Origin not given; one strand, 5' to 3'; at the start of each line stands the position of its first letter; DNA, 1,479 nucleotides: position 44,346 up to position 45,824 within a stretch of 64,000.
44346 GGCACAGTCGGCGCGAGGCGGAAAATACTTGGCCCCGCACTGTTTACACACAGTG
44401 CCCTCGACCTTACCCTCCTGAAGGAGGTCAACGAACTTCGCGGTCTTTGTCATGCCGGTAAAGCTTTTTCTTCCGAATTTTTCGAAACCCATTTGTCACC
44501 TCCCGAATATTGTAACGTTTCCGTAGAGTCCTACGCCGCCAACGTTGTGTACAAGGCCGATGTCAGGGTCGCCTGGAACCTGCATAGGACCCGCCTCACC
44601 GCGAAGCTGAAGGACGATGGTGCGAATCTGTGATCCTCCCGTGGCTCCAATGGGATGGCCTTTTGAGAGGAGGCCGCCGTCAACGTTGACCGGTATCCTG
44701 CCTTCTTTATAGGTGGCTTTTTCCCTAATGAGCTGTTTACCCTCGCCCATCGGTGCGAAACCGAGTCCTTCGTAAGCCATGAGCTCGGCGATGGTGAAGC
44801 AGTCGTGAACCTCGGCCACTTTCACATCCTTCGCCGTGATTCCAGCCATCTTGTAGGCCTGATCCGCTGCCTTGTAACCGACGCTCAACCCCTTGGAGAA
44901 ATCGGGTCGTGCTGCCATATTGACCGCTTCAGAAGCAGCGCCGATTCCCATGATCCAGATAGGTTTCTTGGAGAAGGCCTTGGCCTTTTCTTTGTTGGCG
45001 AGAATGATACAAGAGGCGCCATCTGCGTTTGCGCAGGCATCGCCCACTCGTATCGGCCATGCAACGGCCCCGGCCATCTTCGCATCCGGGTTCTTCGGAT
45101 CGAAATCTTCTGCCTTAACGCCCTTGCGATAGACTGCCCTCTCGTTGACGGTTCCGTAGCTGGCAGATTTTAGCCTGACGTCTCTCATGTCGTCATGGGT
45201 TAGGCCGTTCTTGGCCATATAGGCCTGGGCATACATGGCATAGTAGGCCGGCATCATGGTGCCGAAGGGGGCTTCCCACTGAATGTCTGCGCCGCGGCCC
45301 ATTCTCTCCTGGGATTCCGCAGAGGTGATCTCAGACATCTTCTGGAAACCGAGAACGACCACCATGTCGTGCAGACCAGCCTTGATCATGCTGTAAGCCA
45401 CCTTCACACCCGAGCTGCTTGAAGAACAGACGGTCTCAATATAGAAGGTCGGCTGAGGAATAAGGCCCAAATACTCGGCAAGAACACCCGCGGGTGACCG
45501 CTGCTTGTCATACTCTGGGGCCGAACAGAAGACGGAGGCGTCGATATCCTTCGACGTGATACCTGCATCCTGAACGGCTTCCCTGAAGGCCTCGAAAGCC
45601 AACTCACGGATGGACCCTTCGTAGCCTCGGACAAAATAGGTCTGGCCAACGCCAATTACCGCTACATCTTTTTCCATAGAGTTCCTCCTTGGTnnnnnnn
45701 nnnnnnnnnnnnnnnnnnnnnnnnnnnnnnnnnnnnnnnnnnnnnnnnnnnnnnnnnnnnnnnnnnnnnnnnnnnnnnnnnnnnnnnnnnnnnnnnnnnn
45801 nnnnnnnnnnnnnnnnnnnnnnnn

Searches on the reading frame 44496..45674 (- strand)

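Call 74: search_protein_families(library=pfam, proteins=[window:44496-45674:-], max_evalue=0.0001)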
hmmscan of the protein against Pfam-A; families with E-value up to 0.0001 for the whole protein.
window:44496-45674:- (392 aa): 5 families
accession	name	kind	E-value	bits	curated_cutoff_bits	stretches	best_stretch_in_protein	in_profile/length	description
PF22691.2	Thiolase_C_1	-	2.1e-40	138.2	28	1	245-392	1-144/144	Thiolase C-terminal domain-like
PF00108.29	Thiolase_N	-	2.4e-15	57.1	26.4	1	6-143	3-144/260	Thiolase, N-terminal domain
PF02803.24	Thiolase_C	-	3.8e-12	46.4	27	1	267-362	25-102/123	Thiolase, C-terminal domain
PF00109.32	ketoacyl-synt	-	4.8e-07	30.1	20.8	1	75-126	166-217/252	Beta-ketoacyl synthase, N-terminal domain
PF08545.16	ACP_syn_III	-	8e-05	22.9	24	0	79-120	3-44/80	3-Oxoacyl-[acyl-carrier-protein (ACP)] synthase III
